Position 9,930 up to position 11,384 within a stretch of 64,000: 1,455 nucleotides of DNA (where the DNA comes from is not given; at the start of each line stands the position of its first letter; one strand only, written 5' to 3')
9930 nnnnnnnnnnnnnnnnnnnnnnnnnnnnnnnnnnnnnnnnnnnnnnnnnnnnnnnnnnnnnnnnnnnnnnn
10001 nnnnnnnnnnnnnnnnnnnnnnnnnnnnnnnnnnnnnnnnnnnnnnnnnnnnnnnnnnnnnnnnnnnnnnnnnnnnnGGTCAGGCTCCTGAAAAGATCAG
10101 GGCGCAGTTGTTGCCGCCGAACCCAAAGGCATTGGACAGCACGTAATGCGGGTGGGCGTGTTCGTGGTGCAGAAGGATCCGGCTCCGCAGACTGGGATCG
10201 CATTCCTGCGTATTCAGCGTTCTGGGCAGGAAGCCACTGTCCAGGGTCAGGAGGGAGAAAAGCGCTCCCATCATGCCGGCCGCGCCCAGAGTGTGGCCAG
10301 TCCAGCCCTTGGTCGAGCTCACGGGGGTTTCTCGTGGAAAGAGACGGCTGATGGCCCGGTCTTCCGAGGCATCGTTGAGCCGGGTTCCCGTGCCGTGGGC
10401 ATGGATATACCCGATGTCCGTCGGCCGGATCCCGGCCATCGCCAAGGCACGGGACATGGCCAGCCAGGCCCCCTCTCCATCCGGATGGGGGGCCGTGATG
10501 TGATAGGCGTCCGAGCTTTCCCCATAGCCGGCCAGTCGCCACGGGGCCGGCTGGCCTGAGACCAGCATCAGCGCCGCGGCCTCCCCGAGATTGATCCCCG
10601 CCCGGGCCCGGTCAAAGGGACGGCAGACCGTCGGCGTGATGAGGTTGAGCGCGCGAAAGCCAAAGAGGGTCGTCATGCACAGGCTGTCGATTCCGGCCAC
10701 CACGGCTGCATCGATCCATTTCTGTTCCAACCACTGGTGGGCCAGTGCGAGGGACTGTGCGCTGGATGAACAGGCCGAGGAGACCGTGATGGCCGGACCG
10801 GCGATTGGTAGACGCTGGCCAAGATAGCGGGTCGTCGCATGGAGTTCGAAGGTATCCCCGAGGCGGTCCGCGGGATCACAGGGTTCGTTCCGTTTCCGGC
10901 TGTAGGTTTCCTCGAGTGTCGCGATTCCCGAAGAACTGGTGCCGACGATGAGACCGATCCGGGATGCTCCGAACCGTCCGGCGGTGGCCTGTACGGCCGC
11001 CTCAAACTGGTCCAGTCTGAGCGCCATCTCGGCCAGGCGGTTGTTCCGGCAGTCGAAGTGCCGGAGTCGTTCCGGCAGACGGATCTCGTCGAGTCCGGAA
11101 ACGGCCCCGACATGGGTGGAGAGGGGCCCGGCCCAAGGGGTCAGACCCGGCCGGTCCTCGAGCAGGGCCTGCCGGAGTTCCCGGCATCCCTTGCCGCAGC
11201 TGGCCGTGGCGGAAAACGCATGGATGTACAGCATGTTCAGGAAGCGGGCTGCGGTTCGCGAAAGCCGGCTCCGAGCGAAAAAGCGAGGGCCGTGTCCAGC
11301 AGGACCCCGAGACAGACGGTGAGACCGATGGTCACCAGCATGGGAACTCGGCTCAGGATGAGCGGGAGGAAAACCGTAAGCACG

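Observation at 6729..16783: Ten-gene translationally coupled operon: a stripped-down aryl-polyene/xanthomonadin-type lipid assembly and export cluster lacking KR/DH/TE, fused to a solute-symporter pair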

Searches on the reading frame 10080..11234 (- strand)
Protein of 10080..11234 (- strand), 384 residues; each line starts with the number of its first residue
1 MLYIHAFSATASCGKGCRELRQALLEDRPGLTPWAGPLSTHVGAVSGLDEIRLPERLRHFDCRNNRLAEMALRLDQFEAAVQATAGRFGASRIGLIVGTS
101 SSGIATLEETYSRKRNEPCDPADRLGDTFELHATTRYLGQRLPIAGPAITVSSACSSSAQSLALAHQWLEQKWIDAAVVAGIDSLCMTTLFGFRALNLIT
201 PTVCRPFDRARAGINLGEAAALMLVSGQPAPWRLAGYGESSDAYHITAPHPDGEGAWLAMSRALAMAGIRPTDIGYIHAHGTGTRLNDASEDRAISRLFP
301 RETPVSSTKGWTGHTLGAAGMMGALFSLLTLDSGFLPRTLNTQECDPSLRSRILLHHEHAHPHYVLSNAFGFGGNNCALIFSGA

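Call 4: search_protein_families(library=pfam, proteins=[window:10080-11234:-], max_evalue=0.01)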
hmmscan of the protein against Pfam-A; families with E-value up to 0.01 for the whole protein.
window:10080-11234:- (384 aa): 3 families
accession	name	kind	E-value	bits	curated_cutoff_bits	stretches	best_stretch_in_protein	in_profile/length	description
PF02801.28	Ketoacyl-synt_C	-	8.4e-33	113.3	20.8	1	234-342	4-118/119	Beta-ketoacyl synthase, C-terminal domain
PF00109.32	ketoacyl-synt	-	8.8e-16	58.7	20.8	1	89-225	112-246/252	Beta-ketoacyl synthase, N-terminal domain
PF00108.29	Thiolase_N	-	0.0015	18.4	26.4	1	141-187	71-117/260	Thiolase, N-terminal domain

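Call 5: search_protein_families(library=ncbifam, proteins=[window:10080-11234:-], max_evalue=0.01)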
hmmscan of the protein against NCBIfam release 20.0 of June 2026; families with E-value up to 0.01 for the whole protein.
window:10080-11234:- (384 aa): 23 families
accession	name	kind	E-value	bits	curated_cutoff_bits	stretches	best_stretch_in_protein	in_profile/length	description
NF006618.0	PRK09185.1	subfamily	4.9e-133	444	407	1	2-382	5-391/394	beta-ketoacyl-ACP synthase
NF005589.0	PRK07314.1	subfamily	1.5e-59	201.8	387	1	87-382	95-410/413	beta-ketoacyl-ACP synthase II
TIGR03150.1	fabF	equivalog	4.7e-59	200.1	493.75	1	90-381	95-406/407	beta-ketoacyl-ACP synthase II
NF058662.1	cispenta_AmcF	equivalog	5.9e-54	183.5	325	1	10-382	10-368/369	cispentacin biosynthesis acyltransferase subunit AmcF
NF004618.0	PRK05952.1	equivalog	6.6e-53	180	455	1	79-381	67-380/384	beta-ketoacyl-ACP synthase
NF004970.0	PRK06333.1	subfamily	1.1e-49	169.5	525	1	134-382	152-420/424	beta-ketoacyl-ACP synthase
NF005916.1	PRK07910.1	equivalog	1.9e-44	152.3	560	1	92-382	107-416/418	KasA/KasB family beta-ketoacyl-ACP synthase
NF006274.0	PRK08439.1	equivalog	3.9e-44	151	621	1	143-382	150-404/406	beta-ketoacyl-ACP synthase II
NF006587.0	PRK09116.1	equivalog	4.4e-44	150.9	470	1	142-382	151-405/408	beta-ketoacyl-ACP synthase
NF005076.0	PRK06501.1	equivalog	4.5e-43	147.7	629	1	124-382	144-421/425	beta-ketoacyl-ACP synthase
NF005490.0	PRK07103.1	equivalog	1.7e-37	129.4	445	1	44-381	58-410/414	polyketide beta-ketoacyl:acyl carrier protein synthase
NF006434.0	PRK08722.1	equivalog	1.3e-35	123.1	759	1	143-381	152-411/414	beta-ketoacyl-ACP synthase II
NF005935.0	PRK07967.1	equivalog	4.1e-34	118.1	630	1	136-382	143-402/406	beta-ketoacyl-ACP synthase I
NF045894.1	PKS_plus_SDR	equivalog_domain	2.7e-22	78.3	1740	2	252-348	280-382/1515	type I polyketide synthase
NF053555.1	prodigi_MBC_PigJ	equivalog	9.5e-21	73.8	900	1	134-348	492-713/759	prodigiosin MBC biosynthesis protein PigJ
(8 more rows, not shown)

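Call 7: find_encoding_contigs(protein=window:10080-11234:-, flank=10000, max_places=6)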
Protein window:10080-11234:- (384 aa): 13 contigs read that carry it; 5 places shown.
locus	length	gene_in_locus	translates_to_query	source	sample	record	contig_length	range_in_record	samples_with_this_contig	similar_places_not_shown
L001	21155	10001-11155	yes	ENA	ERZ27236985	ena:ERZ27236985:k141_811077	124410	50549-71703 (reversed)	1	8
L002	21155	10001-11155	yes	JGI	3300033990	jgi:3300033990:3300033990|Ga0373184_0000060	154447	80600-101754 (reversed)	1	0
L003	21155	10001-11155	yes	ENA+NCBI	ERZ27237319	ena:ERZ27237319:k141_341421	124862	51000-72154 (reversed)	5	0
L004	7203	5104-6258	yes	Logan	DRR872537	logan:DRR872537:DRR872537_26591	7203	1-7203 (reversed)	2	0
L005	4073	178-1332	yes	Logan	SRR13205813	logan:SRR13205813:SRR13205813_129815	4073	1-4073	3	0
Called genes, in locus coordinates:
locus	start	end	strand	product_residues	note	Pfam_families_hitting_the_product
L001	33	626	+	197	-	PF01713:Smr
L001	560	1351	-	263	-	PF00378:ECH_1, PF16113:ECH_2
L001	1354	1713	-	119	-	PF04977:DivIC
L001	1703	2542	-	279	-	PF00793:DAHP_synth_1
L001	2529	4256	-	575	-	PF06418:CTP_synth_N, PF00117:GATase, PF07722:Peptidase_C26 (weak)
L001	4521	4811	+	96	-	PF00550:PP-binding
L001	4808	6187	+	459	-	PF00501:AMP-binding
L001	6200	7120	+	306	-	PF03279:Lip_A_acyltrans (weak)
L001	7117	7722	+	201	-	PF19574:LolA_3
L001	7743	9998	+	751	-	PF03176:MMPL (faint)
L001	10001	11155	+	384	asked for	PF00109:ketoacyl-synt, PF02801:Ketoacyl-synt_C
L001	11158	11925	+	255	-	PF13723:Ketoacyl-synt_2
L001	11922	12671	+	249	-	PF00535:Glycos_transf_2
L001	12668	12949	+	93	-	PF11755:DUF3311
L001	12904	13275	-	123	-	-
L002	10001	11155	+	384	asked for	PF00109:ketoacyl-synt, PF02801:Ketoacyl-synt_C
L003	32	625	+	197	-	PF01713:Smr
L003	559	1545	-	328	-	PF04977:DivIC (weak), PF00378:ECH_1, PF16113:ECH_2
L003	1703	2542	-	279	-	PF00793:DAHP_synth_1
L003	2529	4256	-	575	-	PF06418:CTP_synth_N, PF00117:GATase, PF07722:Peptidase_C26 (weak)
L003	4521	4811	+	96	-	PF00550:PP-binding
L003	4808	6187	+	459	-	PF00501:AMP-binding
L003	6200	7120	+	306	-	PF03279:Lip_A_acyltrans (weak)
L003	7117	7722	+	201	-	PF19574:LolA_3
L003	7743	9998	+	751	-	PF03176:MMPL (faint)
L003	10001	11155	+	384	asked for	PF00109:ketoacyl-synt, PF02801:Ketoacyl-synt_C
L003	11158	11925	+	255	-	PF13723:Ketoacyl-synt_2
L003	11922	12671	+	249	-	PF00535:Glycos_transf_2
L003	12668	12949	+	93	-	PF11755:DUF3311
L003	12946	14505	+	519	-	PF00474:SSF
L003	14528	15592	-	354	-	PF00724:Oxidored_FMN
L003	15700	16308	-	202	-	PF12766:Pyridox_oxase_2, PF01243:PNPOx_N, PF10590:PNP_phzG_C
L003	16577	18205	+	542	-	PF00324:AA_permease, PF13520:AA_permease_2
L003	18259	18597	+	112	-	PF11743:DUF3301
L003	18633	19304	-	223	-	PF00691:OmpA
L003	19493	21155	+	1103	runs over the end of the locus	PF00930:DPPIV_N (faint), PF07676:PD40 (faint), PF26549:Tricorn_N, PF26550:Tricorn_2nd, PF14684:Tricorn_C1, PF14685:PDZ_Tricorn, PF03572:Peptidase_S41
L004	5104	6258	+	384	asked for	PF00109:ketoacyl-synt, PF02801:Ketoacyl-synt_C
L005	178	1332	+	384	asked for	PF00109:ketoacyl-synt, PF02801:Ketoacyl-synt_C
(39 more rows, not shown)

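Call 8: find_homologous_proteins(query=window:10080-11234:-, max_evalue=1e-30)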
Query window:10080-11234:- (384 aa): 7993 proteins with E <= 1e-30 among 8000 candidates; the best 120 are listed.
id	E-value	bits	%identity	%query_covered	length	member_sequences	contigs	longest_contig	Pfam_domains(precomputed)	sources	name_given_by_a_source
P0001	1.2e-258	875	100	100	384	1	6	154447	PF00109.33,PF02801.29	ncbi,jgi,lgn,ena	jgi:3-oxoacyl-[acyl-carrier-protein] synthase-1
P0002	2.7e-204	696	80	100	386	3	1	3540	PF00109.33,PF02801.29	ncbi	-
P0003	8.6e-198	675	78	100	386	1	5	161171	PF00109.33,PF02801.29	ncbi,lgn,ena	-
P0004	1.2e-193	661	78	100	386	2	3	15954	PF00109.33,PF02801.29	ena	-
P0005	3.9e-136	472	-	-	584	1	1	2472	PF00109.33,PF00108.30,PF02801.29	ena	-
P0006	1.4e-111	391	51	99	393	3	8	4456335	PF00109.33,PF00108.30,PF02801.29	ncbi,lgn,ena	ncbi:MAG: beta-ketoacyl-[acyl-carrier-protein] synthase family protein [Candidatus Thiodiazotropha s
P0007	8.1e-111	388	49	99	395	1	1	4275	PF00109.33,PF02801.29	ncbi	ncbi:MAG: beta-ketoacyl-[acyl-carrier-protein] synthase family protein [Pseudomonadota bacterium]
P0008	1.0e-110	388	50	100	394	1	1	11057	PF00109.33,PF02801.29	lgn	-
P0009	1.4e-108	381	49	100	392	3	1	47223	PF00109.33,PF00108.30,PF02801.29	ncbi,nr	ncbi:MAG: beta-ketoacyl-[acyl-carrier-protein] synthase family protein [Candidatus Thiodiazotropha s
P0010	2.3e-108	380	48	99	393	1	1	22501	PF00109.33,PF02801.29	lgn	-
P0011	4.0e-108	380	48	99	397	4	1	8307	PF00109.33,PF00108.30,PF02801.29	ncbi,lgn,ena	-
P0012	7.2e-108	379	48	99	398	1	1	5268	PF00109.33,PF00108.30,PF02801.29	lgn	-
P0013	1.1e-107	378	49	99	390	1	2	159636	PF00109.33,PF00108.30,PF02801.29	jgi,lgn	jgi:3-oxoacyl-[acyl-carrier-protein] synthase-1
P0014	1.4e-107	378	48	99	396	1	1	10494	PF00109.33,PF02801.29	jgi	jgi:3-oxoacyl-[acyl-carrier-protein] synthase I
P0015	1.4e-107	378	49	100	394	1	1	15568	PF00109.33,PF00108.30,PF02801.29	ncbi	-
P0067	6.7e-104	366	48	99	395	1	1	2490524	PF00109.33,PF02801.29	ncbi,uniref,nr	ncbi:beta-ketoacyl-[acyl-carrier-protein] synthase family protein [Thiohalophilus sp.]|uniref:beta-k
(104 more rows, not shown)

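Call 9: find_encoding_contigs(protein=P0003, flank=10000, max_places=2)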
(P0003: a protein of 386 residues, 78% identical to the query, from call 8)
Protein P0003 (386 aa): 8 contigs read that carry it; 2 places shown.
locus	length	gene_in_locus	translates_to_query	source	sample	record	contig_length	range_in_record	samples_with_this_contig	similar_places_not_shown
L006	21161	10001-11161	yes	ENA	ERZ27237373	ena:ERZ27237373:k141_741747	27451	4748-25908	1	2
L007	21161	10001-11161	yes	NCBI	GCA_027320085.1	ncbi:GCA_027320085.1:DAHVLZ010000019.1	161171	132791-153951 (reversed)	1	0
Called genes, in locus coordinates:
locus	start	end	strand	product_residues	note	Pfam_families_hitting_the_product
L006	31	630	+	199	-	PF01713:Smr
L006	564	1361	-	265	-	PF00378:ECH_1, PF16113:ECH_2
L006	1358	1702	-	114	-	PF04977:DivIC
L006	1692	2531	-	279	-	PF00793:DAHP_synth_1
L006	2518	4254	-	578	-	PF06418:CTP_synth_N, PF00117:GATase, PF07722:Peptidase_C26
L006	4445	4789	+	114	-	PF00550:PP-binding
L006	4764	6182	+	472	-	PF00501:AMP-binding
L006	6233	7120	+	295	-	PF03279:Lip_A_acyltrans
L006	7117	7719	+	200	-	PF19574:LolA_3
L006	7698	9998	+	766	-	PF03176:MMPL (faint)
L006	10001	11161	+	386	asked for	PF00109:ketoacyl-synt, PF02801:Ketoacyl-synt_C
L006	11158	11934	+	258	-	PF13723:Ketoacyl-synt_2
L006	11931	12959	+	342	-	PF00535:Glycos_transf_2, PF13641:Glyco_tranf_2_3 (weak), PF11755:DUF3311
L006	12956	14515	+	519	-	PF00474:SSF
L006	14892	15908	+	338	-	PF08240:ADH_N, PF00107:ADH_zinc_N, PF13602:ADH_zinc_N_2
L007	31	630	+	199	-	PF01713:Smr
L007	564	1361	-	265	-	PF00378:ECH_1, PF16113:ECH_2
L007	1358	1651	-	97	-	PF04977:DivIC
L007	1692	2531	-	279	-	PF00793:DAHP_synth_1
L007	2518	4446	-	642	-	PF06418:CTP_synth_N, PF00117:GATase, PF07722:Peptidase_C26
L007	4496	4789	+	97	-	PF00550:PP-binding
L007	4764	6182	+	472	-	PF00501:AMP-binding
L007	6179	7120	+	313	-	PF03279:Lip_A_acyltrans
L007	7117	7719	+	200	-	PF19574:LolA_3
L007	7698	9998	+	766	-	PF03176:MMPL (faint)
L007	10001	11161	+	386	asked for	PF00109:ketoacyl-synt, PF02801:Ketoacyl-synt_C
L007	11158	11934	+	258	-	PF13723:Ketoacyl-synt_2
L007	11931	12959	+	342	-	PF00535:Glycos_transf_2, PF13641:Glyco_tranf_2_3 (weak), PF11755:DUF3311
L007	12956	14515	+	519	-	PF00474:SSF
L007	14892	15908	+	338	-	PF08240:ADH_N, PF00107:ADH_zinc_N, PF13602:ADH_zinc_N_2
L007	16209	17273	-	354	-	PF00724:Oxidored_FMN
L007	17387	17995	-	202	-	PF12766:Pyridox_oxase_2 (weak), PF01243:PNPOx_N, PF10590:PNP_phzG_C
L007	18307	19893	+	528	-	PF00324:AA_permease, PF13520:AA_permease_2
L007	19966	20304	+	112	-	PF11743:DUF3301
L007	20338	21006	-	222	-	PF00691:OmpA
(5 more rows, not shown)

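Call 10: find_encoding_contigs(protein=P0006, flank=10000, max_places=2)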
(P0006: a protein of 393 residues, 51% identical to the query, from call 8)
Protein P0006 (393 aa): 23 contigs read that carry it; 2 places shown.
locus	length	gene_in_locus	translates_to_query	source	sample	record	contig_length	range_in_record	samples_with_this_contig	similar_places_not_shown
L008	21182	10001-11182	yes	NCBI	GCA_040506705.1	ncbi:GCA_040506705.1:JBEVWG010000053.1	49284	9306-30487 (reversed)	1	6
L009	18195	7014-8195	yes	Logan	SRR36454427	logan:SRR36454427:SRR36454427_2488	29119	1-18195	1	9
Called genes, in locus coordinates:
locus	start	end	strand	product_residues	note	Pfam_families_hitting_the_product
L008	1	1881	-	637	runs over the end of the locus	PF02784:Orn_Arg_deC_N, PF17810:Arg_decarb_HB, PF17944:Arg_decarbox_C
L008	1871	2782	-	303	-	PF00491:Arginase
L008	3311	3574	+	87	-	PF00550:PP-binding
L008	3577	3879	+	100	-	PF07977:FabA (weak), PF22818:ApeI-like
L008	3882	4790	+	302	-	PF03279:Lip_A_acyltrans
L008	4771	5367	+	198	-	PF19574:LolA_3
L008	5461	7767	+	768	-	PF03176:MMPL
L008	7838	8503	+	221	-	-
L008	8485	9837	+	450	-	PF00501:AMP-binding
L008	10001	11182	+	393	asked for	PF00109:ketoacyl-synt, PF00108:Thiolase_N (faint), PF02801:Ketoacyl-synt_C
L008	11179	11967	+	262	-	PF13723:Ketoacyl-synt_2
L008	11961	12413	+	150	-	PF22817:ApeP-like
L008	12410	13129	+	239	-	PF00106:adh_short, PF01370:Epimerase (weak), PF02719:Polysacc_synt_2 (weak), PF03807:F420_oxidored (faint), PF08659:KR, PF13561:adh_short_C2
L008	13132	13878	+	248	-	PF00535:Glycos_transf_2, PF13641:Glyco_tranf_2_3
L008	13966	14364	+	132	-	-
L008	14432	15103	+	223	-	PF02698:DUF218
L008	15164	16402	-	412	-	PF00890:FAD_binding_2 (faint), PF01266:DAO (faint), PF01494:FAD_binding_3, PF04820:Trp_halogenase, PF07992:Pyr_redox_2 (faint), PF12831:FAD_oxidored, PF13450:NAD_binding_8 (weak), PF04820:Trp_halogenase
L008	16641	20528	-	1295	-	PF18076:FGAR-AT_N, PF18072:FGAR-AT_linker, PF02769:AIRS_C, PF22689:FGAR-AT_PurM_N-like, PF02769:AIRS_C, PF13507:GATase_5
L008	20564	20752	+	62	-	-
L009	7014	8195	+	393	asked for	PF00109:ketoacyl-synt, PF00108:Thiolase_N (faint), PF02801:Ketoacyl-synt_C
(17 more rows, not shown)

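Call 11: find_encoding_contigs(protein=P0067, flank=10000, max_places=2)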
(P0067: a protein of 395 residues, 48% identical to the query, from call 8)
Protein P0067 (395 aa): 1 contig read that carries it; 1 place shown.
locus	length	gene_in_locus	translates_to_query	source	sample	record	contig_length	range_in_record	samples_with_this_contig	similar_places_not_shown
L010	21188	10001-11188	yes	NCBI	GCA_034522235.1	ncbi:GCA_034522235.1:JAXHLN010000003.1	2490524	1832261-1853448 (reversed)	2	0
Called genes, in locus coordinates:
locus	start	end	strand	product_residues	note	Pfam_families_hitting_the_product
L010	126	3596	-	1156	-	PF14814:UB2H (faint), PF17757:UvrB_inter, PF21132:MFD_D3, PF02559:CarD_TRCF_RID, PF00270:DEAD, PF04851:ResIII, PF00271:Helicase_C, PF03461:TRCF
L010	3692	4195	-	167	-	PF02635:DsrE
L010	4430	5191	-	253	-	-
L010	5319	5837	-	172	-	PF13650:Asp_protease_2, PF13975:gag-asp_proteas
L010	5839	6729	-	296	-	PF00795:CN_hydrolase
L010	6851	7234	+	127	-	-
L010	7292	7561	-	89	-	PF21168:FkbO_Hyg5-like_N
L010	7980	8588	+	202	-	-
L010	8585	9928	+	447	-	PF00501:AMP-binding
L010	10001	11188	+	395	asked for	PF00109:ketoacyl-synt, PF02801:Ketoacyl-synt_C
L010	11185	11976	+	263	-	PF13723:Ketoacyl-synt_2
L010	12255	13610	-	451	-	PF01494:FAD_binding_3, PF00890:FAD_binding_2 (weak), PF01266:DAO (weak), PF03486:HI0933_like (faint), PF04820:Trp_halogenase, PF07992:Pyr_redox_2 (weak), PF13450:NAD_binding_8, PF04820:Trp_halogenase, +2 more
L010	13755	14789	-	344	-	PF04371:PAD_porph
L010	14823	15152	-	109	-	-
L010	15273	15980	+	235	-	PF17746:SfsA_N, PF03749:SfsA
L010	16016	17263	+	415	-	PF12704:MacB_PCD, PF02687:FtsX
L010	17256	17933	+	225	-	PF00005:ABC_tran, PF02463:SMC_N (faint), PF13304:AAA_21 (faint)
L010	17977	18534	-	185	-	PF09835:DUF2062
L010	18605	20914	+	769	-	PF13567:DUF4131, PF03772:Competence, PF00753:Lactamase_B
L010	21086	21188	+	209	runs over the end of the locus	PF01618:MotA_ExbB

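Call 17: find_related_loci(query=A1, collection=genome_contigs, flank=10000)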
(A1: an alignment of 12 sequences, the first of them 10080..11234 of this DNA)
Query A1 (384 aa) in genome_contigs; peptide patterns used: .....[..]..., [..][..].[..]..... (x = any residue, [..] = any of these).
600 stretches matched a pattern (row limit reached: there are more); 591 encode a relative of the query (tblastn E <= 1e-3); the best 80 are kept; 80 distinct loci.
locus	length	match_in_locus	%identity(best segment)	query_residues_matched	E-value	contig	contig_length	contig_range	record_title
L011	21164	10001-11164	42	2-381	7e-100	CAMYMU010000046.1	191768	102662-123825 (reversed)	MAG: uncultured Ectothiorhodospiraceae bacterium isolate ES_Gamma_071 genome assembly, contig: scaffold_44, whole genome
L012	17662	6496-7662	45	2-382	9e-98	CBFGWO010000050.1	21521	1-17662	MAG TPA_asm: uncultured Cellvibrio sp. isolate SRR17295757_binner13_Refined_48 genome assembly, contig: ERZ23398518.2543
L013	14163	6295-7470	47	2-381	2e-97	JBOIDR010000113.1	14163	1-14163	MAG: Gammaproteobacteria bacterium isolate SD8036_maxbin2.bin.2 NODE_2015_length_14163_cov_27.876318, whole genome shotg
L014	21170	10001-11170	46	2-381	9e-97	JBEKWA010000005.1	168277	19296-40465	MAG: Steroidobacteraceae bacterium isolate SPRUCE 617 SPRUCE_617_5, whole genome shotgun sequence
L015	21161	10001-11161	45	2-381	2e-95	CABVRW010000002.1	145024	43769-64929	MAG: uncultured Nitrospira sp. isolate Nitrospira sp. RBC048 genome assembly, contig: MAG048_2, whole genome shotgun seq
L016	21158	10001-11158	45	2-382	3e-95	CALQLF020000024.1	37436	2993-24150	MAG: Candidatus Planktophila lacus isolate HRS-HS12-bin-57 genome assembly, contig: HRSG-H12-C1085, whole genome shotgun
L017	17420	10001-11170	46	2-384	1e-94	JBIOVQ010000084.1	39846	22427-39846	MAG: Burkholderiales bacterium isolate MAG104 k127_2006002, whole genome shotgun sequence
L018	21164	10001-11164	46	2-381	6e-95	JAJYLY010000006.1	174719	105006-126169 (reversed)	MAG: Proteobacteria bacterium isolate DBS2-1.bin99 NODE_106_length_174719_cov_4.168662, whole genome shotgun sequence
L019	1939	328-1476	46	2-381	2e-99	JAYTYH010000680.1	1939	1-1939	MAG: Rhizobacter sp. isolate GFS_6100 GFS_6100_679, whole genome shotgun sequence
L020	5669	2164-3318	45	4-381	1e-94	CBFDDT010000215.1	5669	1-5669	MAG TPA_asm: uncultured bacterium isolate SRR26215674_binner23_Refined_73 genome assembly, contig: ERZ25073485.15282, wh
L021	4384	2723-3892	48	2-381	7e-95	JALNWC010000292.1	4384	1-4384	MAG: Rhodoferax sp. isolate SO_2016_LW1 bin 11 scaffold35492_LW64-88_2016, whole genome shotgun sequence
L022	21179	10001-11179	44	2-384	2e-93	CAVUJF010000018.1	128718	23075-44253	MAG: uncultured proteobacterium isolate MFD01872.bin.1.2 genome assembly, contig: contig_49949, whole genome shotgun seq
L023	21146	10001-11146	45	2-381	2e-93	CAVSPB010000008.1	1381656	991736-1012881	MAG: uncultured Gammaproteobacteria bacterium isolate MFD01561.bin.2.108 genome assembly, contig: contig_3329, whole gen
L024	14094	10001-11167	41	2-381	2e-91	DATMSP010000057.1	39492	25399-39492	MAG TPA_asm: Cellvibrio sp. isolate SMAG_U12989 k141_388674, whole genome shotgun sequence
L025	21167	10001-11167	44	2-381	7e-91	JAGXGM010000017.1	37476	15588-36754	MAG: Hydrogenophilales bacterium isolate LH_M39 k141_357500, whole genome shotgun sequence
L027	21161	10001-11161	44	2-382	8e-90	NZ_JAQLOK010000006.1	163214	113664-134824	Luteibacter sahnii strain PPL193 NODE_6_length_163214_cov_407.866002, whole genome shotgun sequence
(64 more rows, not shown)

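Call 20: find_encoding_contigs(protein=P0123, flank=10000, max_places=2)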
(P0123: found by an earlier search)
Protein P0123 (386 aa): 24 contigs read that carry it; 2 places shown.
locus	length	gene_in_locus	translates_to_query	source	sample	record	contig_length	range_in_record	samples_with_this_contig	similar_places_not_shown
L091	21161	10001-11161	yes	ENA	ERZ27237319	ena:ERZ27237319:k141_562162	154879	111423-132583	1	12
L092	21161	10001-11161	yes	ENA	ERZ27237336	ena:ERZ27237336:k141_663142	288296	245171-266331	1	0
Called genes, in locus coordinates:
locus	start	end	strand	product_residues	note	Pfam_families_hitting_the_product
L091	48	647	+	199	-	PF01713:Smr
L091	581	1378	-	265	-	PF00378:ECH_1, PF16113:ECH_2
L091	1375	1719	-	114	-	PF04977:DivIC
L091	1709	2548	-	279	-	PF00793:DAHP_synth_1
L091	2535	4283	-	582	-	PF06418:CTP_synth_N, PF00117:GATase, PF07722:Peptidase_C26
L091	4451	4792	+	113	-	PF00550:PP-binding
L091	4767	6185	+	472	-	PF00501:AMP-binding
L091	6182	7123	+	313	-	PF03279:Lip_A_acyltrans (weak)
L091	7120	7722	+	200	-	PF19574:LolA_3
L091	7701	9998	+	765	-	PF03176:MMPL (faint)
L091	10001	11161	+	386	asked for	PF00109:ketoacyl-synt, PF02801:Ketoacyl-synt_C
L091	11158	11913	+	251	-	PF13723:Ketoacyl-synt_2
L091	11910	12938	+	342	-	PF00535:Glycos_transf_2, PF13641:Glyco_tranf_2_3 (weak), PF11755:DUF3311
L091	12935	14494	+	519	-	PF00474:SSF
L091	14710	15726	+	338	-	PF08240:ADH_N, PF00107:ADH_zinc_N, PF13602:ADH_zinc_N_2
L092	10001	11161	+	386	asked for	PF00109:ketoacyl-synt, PF02801:Ketoacyl-synt_C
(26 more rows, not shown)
